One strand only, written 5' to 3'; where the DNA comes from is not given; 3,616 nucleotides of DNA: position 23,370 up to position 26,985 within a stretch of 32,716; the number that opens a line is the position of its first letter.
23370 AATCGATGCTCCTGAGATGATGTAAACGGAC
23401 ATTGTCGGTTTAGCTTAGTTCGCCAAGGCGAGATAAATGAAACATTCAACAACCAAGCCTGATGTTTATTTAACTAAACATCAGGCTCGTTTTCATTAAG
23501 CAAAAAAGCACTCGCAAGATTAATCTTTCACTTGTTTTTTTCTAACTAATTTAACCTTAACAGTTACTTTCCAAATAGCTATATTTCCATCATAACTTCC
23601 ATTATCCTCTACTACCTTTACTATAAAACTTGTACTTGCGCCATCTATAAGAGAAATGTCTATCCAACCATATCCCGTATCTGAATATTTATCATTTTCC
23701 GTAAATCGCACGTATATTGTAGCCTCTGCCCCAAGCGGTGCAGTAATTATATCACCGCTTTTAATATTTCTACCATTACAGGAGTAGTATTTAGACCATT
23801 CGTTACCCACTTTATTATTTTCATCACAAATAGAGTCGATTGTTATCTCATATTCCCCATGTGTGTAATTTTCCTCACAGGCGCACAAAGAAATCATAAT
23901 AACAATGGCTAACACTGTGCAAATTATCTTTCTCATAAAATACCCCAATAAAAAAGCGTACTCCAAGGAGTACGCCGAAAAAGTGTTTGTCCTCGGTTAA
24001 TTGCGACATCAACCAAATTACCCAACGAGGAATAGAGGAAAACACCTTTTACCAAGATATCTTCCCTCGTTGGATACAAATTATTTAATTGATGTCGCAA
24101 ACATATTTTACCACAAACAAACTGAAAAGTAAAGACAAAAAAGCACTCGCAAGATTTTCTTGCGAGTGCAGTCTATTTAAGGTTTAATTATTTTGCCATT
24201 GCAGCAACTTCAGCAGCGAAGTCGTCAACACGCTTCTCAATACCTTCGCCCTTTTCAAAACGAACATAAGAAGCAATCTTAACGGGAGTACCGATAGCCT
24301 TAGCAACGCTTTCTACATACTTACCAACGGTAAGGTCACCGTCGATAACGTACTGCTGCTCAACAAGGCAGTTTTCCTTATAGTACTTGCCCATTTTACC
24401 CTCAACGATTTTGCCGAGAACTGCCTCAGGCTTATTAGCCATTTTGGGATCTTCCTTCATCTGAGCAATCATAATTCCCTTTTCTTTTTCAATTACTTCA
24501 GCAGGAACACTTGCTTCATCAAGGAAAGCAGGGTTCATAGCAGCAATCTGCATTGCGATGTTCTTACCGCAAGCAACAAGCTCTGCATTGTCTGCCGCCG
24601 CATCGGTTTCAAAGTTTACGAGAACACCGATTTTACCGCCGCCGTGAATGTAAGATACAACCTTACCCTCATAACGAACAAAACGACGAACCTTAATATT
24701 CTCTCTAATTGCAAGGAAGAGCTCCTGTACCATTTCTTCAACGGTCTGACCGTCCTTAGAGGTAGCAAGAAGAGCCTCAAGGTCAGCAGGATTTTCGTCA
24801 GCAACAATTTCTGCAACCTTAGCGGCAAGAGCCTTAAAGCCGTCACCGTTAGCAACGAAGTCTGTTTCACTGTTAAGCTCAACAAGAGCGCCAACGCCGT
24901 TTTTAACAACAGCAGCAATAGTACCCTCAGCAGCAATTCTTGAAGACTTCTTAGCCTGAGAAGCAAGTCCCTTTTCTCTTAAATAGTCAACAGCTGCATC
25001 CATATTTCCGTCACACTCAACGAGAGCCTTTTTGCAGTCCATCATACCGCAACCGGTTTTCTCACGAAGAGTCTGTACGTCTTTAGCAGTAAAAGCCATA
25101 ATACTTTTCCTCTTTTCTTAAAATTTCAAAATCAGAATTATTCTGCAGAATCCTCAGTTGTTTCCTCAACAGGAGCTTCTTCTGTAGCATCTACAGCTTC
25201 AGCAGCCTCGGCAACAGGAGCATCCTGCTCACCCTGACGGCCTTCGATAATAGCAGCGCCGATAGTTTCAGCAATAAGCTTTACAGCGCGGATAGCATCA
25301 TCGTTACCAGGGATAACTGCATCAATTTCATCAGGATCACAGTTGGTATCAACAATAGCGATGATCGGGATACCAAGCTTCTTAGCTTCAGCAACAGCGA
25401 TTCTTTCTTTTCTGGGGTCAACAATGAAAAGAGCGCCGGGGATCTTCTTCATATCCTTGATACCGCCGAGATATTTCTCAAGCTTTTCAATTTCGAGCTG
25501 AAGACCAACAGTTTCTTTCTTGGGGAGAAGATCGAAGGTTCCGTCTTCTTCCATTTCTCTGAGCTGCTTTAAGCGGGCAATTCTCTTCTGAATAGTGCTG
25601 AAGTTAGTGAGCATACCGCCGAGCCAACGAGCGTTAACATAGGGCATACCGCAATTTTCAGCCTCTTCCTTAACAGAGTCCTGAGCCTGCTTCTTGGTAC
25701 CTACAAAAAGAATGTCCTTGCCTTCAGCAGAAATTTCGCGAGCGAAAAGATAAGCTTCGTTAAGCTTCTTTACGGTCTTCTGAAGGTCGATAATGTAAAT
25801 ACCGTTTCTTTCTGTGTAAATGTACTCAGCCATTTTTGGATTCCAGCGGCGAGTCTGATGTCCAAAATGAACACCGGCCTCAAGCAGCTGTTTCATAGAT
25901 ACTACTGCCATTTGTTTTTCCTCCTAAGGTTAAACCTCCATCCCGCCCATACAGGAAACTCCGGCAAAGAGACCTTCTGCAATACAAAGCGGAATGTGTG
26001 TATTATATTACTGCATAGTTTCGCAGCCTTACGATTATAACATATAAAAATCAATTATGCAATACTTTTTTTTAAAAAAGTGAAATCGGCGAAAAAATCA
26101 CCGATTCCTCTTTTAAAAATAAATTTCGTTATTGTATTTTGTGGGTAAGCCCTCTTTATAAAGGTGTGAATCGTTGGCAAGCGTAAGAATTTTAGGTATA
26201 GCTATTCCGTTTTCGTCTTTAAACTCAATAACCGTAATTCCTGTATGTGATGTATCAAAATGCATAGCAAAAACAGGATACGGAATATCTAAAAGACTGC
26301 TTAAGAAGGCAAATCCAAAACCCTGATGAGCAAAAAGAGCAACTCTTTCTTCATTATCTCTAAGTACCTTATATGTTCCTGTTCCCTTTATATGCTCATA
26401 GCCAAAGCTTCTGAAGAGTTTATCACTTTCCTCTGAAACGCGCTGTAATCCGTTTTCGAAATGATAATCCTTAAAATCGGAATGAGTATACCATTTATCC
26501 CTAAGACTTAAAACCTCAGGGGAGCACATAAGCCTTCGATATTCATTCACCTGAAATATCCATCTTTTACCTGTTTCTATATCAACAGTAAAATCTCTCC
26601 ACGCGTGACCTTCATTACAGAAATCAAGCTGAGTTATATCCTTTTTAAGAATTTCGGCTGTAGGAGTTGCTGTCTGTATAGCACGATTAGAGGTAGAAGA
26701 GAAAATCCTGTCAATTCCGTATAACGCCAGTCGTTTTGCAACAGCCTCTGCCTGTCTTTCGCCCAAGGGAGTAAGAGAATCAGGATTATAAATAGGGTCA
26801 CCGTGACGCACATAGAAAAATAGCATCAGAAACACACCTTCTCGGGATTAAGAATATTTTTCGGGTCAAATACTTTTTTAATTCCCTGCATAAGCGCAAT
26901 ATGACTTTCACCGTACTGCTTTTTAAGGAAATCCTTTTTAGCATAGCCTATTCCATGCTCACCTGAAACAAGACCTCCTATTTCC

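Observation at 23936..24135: Promoter-to-ATG leader with three nested or long-range helices and an attenuator: candidate novel riboswitch or sRNA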

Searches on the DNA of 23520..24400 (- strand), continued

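Call 69: search_with_rna_model(model_id=R2, sources=[L003, L004, L005, L006, L007, L008, L009, L010, L011, L012, L013, L014, L015, L016, L017, L019, L020, L021, L022, L023, L024, L025, L027, L028, L029, L030, L031, L032, L033, L034, L035, L036, L037, L038, L041, L042, L043], max_evalue=0.001)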
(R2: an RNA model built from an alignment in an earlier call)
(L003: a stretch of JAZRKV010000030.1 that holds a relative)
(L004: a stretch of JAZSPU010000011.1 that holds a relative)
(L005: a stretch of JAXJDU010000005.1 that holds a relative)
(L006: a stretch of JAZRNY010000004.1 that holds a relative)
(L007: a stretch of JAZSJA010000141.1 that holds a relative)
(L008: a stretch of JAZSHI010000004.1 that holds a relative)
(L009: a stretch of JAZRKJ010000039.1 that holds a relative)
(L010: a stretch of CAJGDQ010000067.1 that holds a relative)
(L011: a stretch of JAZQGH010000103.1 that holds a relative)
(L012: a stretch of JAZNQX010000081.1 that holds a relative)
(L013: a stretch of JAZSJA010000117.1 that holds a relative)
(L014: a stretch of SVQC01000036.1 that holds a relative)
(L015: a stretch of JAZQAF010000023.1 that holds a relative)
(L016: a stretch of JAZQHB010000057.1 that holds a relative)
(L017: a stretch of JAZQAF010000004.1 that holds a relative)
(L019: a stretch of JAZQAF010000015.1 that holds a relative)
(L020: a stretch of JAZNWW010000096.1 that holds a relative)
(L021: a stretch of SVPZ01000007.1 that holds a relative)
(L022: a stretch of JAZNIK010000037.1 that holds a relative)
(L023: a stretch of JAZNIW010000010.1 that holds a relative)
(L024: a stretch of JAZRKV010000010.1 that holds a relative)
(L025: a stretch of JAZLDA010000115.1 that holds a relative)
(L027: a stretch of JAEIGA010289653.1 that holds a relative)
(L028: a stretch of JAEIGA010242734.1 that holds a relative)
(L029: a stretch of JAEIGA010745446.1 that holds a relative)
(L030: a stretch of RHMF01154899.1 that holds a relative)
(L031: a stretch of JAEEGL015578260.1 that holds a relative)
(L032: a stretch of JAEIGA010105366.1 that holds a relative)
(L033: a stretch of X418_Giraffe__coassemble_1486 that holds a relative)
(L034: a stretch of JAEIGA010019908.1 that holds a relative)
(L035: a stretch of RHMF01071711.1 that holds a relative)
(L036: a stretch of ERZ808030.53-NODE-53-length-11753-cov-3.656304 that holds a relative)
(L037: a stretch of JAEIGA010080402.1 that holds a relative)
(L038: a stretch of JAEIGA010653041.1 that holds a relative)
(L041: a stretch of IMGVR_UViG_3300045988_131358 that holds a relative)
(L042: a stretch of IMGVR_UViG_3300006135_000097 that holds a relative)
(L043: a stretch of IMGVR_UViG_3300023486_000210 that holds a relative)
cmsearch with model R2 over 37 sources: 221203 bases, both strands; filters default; matches with E-value up to 0.001: 40.
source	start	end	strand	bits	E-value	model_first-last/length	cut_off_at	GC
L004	105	269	+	183.1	9.5e-39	1-165/165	no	0.39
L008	7312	7476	-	182.2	1.6e-38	1-165/165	no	0.4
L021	2154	2318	+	178.1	1.3e-37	1-165/165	no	0.41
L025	6690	6854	+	170.9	5.6e-36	1-165/165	no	0.41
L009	2202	2365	+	168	2.5e-35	1-165/165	no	0.4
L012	197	360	-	161.4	7.4e-34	1-165/165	no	0.41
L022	7278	7435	+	161.2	8.4e-34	1-165/165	no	0.41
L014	5410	5573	+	160.4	1.3e-33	1-165/165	no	0.39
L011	5459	5616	-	160.4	1.3e-33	1-165/165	no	0.42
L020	674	831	+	159.9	1.6e-33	1-165/165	no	0.43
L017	2165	2329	+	158.8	3e-33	1-165/165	no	0.43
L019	2314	2478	-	158.8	3e-33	1-165/165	no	0.42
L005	3225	3390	+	157.2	6.5e-33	1-165/165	no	0.4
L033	981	1146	-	157.1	7e-33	1-165/165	no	0.42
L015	5391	5555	-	155.2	1.9e-32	1-165/165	no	0.43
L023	6599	6759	-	150.4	2.2e-31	1-165/165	no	0.4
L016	2643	2803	+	150.3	2.4e-31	1-165/165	no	0.42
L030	462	621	-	148.1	7.6e-31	1-165/165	no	0.46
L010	5722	5880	+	147.7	9.3e-31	1-165/165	no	0.42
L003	2332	2489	-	146.9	1.4e-30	1-165/165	no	0.37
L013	7491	7648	+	137.7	1.6e-28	1-165/165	no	0.4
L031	6298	6460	+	135.7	4.6e-28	1-165/165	no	0.44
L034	6060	6236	+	131.9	3.3e-27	1-165/165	no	0.4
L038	49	222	+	131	5.4e-27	1-165/165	no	0.43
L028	2166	2319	+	129.1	1.4e-26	1-165/165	no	0.42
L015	5168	5346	-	128.7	1.8e-26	1-165/165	no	0.38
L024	7688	7844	-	127.3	3.6e-26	1-165/165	no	0.43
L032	456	622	-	121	9.8e-25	1-165/165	no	0.42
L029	840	1012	+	118.4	3.7e-24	1-165/165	no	0.39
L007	1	143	+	116.5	9.8e-24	18-165/165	5'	0.41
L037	3125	3294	+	116.5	9.8e-24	1-165/165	no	0.39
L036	1833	2004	+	113.9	3.8e-23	1-165/165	no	0.42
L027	477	648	+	111.2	1.5e-22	1-165/165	no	0.37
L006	7886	8000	-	110.8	1.9e-22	51-165/165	5'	0.42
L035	1583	1764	-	108.3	6.9e-22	1-165/165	no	0.37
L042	1246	1418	+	89.6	1.1e-17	1-165/165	no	0.42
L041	1425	1605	-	65.5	3.1e-12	1-165/165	no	0.43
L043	97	277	-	65.5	3.1e-12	1-165/165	no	0.43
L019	5809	5995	+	38.4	3.9e-06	1-165/165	no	0.3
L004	95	217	-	28.4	0.00069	1-165/165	no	0.38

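Call 88: search_with_rna_model(model_id=R2, sources=[L044, L045, L046, L047, L048, L049, L050, L051, L052, L053, L054, L055, L056, L057, L058, L059, L060, L061, L062, L063, L064, L065, L066, L067], max_evalue=0.01)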
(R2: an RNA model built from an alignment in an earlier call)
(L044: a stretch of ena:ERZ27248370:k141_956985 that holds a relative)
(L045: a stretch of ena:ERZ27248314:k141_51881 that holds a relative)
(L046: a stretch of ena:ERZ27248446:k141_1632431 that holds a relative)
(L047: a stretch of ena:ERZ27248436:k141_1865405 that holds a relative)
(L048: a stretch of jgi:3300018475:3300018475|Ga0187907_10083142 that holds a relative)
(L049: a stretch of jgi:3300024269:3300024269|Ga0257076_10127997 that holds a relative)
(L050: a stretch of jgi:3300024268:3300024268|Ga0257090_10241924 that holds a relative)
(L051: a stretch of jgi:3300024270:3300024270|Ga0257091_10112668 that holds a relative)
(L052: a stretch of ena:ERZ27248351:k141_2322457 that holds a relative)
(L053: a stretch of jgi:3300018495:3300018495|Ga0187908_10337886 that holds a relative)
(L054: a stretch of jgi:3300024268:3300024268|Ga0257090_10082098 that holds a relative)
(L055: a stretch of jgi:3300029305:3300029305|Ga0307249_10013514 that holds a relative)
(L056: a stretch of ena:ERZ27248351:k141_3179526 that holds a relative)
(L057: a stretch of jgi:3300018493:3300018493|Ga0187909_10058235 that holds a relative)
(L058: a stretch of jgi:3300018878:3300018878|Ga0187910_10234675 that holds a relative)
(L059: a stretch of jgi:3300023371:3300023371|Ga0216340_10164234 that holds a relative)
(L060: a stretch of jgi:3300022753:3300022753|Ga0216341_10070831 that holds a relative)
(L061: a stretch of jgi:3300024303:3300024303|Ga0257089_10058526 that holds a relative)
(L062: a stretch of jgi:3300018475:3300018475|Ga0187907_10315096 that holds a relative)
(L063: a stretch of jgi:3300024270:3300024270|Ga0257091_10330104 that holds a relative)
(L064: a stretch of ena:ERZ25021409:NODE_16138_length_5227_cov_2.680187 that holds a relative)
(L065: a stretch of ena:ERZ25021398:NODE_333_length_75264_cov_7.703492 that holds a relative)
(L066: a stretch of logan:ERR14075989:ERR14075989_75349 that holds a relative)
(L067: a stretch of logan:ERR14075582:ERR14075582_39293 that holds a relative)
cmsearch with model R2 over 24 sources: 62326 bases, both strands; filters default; matches with E-value up to 0.01: 17.
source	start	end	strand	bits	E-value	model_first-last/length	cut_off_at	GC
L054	1335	1491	+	149.5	1e-31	1-165/165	no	0.42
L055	1335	1491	+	149.5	1e-31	1-165/165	no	0.42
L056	747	903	+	149.5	1e-31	1-165/165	no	0.42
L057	1335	1491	+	149.5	1e-31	1-165/165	no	0.42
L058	875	1031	+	149.5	1e-31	1-165/165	no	0.42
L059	868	1024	+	149.5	1e-31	1-165/165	no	0.42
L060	1335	1491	+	149.5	1e-31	1-165/165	no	0.42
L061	1335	1491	+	149.5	1e-31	1-165/165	no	0.42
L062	1005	1161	+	149.5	1e-31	1-165/165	no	0.42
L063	1004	1160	+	149.5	1e-31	1-165/165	no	0.42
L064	1336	1494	+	140.4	1.1e-29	1-165/165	no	0.45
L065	1336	1494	+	140.4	1.1e-29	1-165/165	no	0.45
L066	393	551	+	140.4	1.1e-29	1-165/165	no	0.45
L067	1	34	+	32.4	2.5e-05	132-165/165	5'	0.5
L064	1274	1443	-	24.7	0.0014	1-165/165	no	0.36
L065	1274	1443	-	24.7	0.0014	1-165/165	no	0.36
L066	331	500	-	24.7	0.0014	1-165/165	no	0.36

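Call 90: search_with_rna_model(model_id=R2, sources=[window, L002, L003, L004, L005, L008, L009, L010, L011, L012, L013, L014, L015, L016, L017, L019, L020, L021, L022, L023, L024, L025, L027, L028, L029, L030, L031, L032, L033, L034, L035, L036, L037, L038, L041, L042, L054, L064], max_evalue=0.00001, make_alignment=true)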
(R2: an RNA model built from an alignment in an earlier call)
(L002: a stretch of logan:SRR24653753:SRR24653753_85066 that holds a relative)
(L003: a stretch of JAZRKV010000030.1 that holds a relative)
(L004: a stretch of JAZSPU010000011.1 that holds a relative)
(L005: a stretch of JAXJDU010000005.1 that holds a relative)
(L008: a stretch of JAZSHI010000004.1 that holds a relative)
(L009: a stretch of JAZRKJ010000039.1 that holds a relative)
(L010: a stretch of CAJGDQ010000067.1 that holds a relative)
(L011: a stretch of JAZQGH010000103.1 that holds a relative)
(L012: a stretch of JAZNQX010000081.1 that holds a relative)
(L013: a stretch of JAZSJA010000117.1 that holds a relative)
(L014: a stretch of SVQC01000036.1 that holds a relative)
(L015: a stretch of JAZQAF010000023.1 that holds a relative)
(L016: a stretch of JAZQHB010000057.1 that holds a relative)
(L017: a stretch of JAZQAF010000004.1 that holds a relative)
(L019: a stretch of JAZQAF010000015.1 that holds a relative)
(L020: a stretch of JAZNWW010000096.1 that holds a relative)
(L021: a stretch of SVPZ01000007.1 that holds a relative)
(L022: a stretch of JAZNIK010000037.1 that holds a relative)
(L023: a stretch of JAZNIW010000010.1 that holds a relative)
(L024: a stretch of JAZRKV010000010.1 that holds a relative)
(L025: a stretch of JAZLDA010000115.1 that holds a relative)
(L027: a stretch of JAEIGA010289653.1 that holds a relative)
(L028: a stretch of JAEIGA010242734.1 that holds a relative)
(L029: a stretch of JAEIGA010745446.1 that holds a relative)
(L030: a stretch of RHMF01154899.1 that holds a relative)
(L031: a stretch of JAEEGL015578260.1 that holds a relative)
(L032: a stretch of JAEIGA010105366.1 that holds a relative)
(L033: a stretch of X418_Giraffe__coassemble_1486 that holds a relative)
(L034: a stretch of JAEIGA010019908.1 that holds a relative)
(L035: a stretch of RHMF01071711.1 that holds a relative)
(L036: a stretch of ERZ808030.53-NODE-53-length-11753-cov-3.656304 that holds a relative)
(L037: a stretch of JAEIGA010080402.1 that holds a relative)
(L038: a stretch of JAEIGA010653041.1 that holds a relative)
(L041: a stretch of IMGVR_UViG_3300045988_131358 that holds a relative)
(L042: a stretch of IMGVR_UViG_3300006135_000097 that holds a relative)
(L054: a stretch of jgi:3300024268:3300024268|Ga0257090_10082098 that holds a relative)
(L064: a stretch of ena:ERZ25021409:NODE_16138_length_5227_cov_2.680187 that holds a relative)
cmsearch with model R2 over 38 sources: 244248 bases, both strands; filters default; matches with E-value up to 0.00001: 40.
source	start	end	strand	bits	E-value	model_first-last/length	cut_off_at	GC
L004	105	269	+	183.1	1.1e-38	1-165/165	no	0.39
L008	7312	7476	-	182.2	1.7e-38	1-165/165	no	0.4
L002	154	318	+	179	9.2e-38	1-165/165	no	0.4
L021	2154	2318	+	178.1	1.4e-37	1-165/165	no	0.41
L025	6690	6854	+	170.9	6.1e-36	1-165/165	no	0.41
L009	2202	2365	+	168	2.8e-35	1-165/165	no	0.4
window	23943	24106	-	164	2.1e-34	1-165/165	no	0.39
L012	197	360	-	161.4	8.1e-34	1-165/165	no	0.41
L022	7278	7435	+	161.2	9.2e-34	1-165/165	no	0.41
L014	5410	5573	+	160.4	1.4e-33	1-165/165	no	0.39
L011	5459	5616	-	160.4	1.4e-33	1-165/165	no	0.42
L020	674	831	+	159.9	1.8e-33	1-165/165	no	0.43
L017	2165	2329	+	158.8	3.3e-33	1-165/165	no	0.43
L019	2314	2478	-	158.8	3.3e-33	1-165/165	no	0.42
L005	3225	3390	+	157.2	7.2e-33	1-165/165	no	0.4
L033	981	1146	-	157.1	7.7e-33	1-165/165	no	0.42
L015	5391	5555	-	155.2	2.1e-32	1-165/165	no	0.43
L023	6599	6759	-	150.4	2.5e-31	1-165/165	no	0.4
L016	2643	2803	+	150.3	2.6e-31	1-165/165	no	0.42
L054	1335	1491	+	149.5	4e-31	1-165/165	no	0.42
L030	462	621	-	148.1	8.4e-31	1-165/165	no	0.46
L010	5722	5880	+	147.7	1e-30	1-165/165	no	0.42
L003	2332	2489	-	146.9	1.6e-30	1-165/165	no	0.37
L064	1336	1494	+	140.4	4.4e-29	1-165/165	no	0.45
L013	7491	7648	+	137.7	1.8e-28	1-165/165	no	0.4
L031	6298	6460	+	135.7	5e-28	1-165/165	no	0.44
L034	6060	6236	+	131.9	3.6e-27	1-165/165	no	0.4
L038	49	222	+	131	5.9e-27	1-165/165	no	0.43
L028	2166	2319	+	129.1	1.6e-26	1-165/165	no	0.42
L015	5168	5346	-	128.7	2e-26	1-165/165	no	0.38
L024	7688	7844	-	127.3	4e-26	1-165/165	no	0.43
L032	456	622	-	121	1.1e-24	1-165/165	no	0.42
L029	840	1012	+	118.4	4e-24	1-165/165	no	0.39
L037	3125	3294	+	116.5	1.1e-23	1-165/165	no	0.39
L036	1833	2004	+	113.9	4.2e-23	1-165/165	no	0.42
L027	477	648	+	111.2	1.7e-22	1-165/165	no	0.37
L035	1583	1764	-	108.3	7.7e-22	1-165/165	no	0.37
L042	1246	1418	+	89.6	1.3e-17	1-165/165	no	0.42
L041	1425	1605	-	65.5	3.4e-12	1-165/165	no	0.43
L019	5809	5995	+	38.4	4.4e-06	1-165/165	no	0.3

Alignment A7: 40 matches aligned to the model, 248 columns, each read 5' to 3' on its own strand. Consensus structure (alignment columns), stored with it:
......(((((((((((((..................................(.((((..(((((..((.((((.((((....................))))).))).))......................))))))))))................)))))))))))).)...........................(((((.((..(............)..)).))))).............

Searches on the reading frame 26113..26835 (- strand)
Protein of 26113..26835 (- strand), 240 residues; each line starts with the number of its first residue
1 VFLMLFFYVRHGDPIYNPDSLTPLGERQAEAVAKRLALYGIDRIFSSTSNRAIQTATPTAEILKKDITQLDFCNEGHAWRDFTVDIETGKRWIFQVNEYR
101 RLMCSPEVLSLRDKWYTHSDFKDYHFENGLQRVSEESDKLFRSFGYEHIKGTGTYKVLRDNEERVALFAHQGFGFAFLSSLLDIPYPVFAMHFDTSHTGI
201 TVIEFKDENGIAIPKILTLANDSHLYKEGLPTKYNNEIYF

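Call 13: search_protein_families(library=pfam, proteins=[window:26113-26835:-])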
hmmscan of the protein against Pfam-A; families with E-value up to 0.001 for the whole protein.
window:26113-26835:- (240 aa): 1 family
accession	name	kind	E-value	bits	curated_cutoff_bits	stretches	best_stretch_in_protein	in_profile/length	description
PF00300.27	His_Phos_1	-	4.2e-16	59.6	21.7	1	9-73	4-77/194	Histidine phosphatase superfamily (branch 1)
